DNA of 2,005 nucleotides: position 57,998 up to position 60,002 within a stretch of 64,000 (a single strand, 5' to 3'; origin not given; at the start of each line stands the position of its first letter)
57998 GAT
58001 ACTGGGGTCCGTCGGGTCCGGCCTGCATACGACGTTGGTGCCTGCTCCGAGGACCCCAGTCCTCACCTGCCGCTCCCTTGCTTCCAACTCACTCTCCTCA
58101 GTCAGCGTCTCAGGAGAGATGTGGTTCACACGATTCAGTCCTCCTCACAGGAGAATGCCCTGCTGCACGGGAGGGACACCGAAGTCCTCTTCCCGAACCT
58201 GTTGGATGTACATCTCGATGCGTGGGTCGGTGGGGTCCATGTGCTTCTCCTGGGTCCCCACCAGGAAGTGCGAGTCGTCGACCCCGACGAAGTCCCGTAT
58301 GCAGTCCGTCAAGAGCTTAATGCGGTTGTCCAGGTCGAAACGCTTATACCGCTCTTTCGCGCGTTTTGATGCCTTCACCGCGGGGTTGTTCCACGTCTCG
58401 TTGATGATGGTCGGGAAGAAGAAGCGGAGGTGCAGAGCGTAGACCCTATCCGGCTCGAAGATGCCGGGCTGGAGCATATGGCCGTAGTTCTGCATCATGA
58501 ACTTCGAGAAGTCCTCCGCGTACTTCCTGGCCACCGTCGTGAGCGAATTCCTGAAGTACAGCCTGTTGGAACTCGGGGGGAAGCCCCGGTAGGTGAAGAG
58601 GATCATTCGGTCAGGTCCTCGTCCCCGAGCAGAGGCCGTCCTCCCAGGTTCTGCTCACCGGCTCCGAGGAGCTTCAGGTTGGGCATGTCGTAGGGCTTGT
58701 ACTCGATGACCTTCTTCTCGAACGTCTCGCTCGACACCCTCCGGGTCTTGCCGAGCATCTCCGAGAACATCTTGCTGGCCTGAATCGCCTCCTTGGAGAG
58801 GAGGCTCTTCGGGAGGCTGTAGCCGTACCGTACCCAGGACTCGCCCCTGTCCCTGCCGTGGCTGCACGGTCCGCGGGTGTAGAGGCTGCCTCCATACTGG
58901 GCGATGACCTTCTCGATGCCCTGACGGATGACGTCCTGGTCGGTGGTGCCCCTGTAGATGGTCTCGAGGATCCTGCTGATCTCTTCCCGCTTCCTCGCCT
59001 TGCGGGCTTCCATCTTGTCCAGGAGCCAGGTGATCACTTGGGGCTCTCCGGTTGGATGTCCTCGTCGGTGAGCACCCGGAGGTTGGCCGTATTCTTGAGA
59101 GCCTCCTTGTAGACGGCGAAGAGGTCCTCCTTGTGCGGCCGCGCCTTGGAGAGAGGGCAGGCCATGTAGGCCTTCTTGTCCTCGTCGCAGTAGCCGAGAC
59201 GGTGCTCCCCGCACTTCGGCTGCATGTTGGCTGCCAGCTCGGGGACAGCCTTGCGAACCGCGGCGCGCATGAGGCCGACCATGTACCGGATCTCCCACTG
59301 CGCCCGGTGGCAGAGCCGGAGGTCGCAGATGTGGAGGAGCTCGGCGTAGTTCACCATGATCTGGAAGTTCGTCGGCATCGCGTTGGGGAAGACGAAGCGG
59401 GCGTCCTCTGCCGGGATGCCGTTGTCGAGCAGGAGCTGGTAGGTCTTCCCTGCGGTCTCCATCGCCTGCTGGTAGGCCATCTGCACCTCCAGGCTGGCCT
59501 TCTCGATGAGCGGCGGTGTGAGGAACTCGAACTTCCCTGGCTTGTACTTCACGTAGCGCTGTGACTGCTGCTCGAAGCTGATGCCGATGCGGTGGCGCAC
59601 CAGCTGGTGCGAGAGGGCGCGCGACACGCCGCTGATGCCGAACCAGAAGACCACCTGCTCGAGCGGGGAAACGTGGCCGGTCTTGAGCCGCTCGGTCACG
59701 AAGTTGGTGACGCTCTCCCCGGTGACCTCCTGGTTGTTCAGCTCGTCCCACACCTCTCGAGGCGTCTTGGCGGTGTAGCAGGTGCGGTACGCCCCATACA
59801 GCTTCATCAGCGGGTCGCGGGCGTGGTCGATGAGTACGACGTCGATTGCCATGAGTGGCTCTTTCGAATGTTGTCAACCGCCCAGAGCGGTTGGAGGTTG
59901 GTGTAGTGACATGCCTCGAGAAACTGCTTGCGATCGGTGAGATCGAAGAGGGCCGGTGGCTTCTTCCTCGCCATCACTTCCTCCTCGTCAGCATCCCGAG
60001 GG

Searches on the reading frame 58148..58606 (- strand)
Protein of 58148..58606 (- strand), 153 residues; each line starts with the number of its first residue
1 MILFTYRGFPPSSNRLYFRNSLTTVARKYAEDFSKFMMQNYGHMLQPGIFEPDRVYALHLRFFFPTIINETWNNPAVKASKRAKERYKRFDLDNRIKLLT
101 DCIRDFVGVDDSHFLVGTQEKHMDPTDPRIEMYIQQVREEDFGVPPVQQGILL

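Call 22: search_protein_families(library=phrogs, proteins=[window:58148-58606:-], max_evalue=0.001)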
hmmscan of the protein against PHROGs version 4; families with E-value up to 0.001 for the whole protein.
window:58148-58606:- (153 aa): 2 families
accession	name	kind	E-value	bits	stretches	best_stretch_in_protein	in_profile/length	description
phrog_140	-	DNA, RNA and nucleotide metabolism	6.7e-08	33.5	1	27-140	69-171/219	RusA-like Holliday junction resolvase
phrog_34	-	DNA, RNA and nucleotide metabolism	0.00012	22.8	1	9-140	81-197/259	RusA-like Holliday junction resolvase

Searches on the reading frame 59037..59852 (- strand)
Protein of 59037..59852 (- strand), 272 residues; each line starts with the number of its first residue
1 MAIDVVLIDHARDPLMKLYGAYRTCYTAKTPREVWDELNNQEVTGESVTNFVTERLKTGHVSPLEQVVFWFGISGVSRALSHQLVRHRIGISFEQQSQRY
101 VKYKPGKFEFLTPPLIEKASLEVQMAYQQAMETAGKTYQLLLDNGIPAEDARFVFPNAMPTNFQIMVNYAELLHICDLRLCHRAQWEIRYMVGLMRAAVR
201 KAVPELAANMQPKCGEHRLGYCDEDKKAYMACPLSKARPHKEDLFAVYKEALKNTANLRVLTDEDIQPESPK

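Call 103: search_solved_structures(query=window:59037-59852:-, max_evalue=0.001)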
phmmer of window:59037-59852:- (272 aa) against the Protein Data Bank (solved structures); distinct sequences matched with E-value up to 0.001: 23.
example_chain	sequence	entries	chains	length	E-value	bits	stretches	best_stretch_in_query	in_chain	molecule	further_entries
5chp_A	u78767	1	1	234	8.3e-14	54.7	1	52-196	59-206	Thymidylate synthase ThyX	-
1kq4_A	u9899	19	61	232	8.4e-14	54.7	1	52-196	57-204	HYPOTHETICAL PROTEIN TM0449 | Thymidylate synthase thyX | Flavin-dependent thymidylate synthase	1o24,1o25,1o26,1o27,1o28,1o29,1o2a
3g4a_A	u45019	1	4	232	2.1e-13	53.4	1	52-196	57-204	Thymidylate synthase thyX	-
4gtl_A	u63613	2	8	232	2.2e-13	53.4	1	52-196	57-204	Thymidylate synthase thyX | Thymidylate synthase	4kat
8rep_A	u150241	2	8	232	3e-13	52.9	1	52-196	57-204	Flavin-dependent thymidylate synthase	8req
3g4c_A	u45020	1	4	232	4e-13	52.5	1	52-196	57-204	Thymidylate synthase thyX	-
4gtc_A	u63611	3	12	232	4.2e-13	52.4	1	52-196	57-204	Thymidylate synthase thyX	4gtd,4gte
3n0b_A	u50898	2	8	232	5.4e-13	52.1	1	52-196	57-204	Thymidylate synthase thyX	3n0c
5ios_A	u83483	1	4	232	5.5e-13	52.1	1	52-196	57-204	Thymidylate synthase ThyX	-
5iot_A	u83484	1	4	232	5.7e-13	52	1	52-196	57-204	Thymidylate synthase ThyX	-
4kar_A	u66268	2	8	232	1.4e-12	50.7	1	52-196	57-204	Thymidylate synthase | Thymidylate synthase ThyX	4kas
4gtf_A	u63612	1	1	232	2e-12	50.2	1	52-196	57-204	Thymidylate synthase thyX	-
3gwc_A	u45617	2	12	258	3.4e-12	49.4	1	35-192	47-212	Thymidylate synthase thyX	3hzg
2af6_A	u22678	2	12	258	3.5e-12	49.4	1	35-192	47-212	Thymidylate synthase thyX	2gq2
6j61_A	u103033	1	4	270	8.9e-10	41.5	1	56-206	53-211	Flavin-dependent thymidylate synthase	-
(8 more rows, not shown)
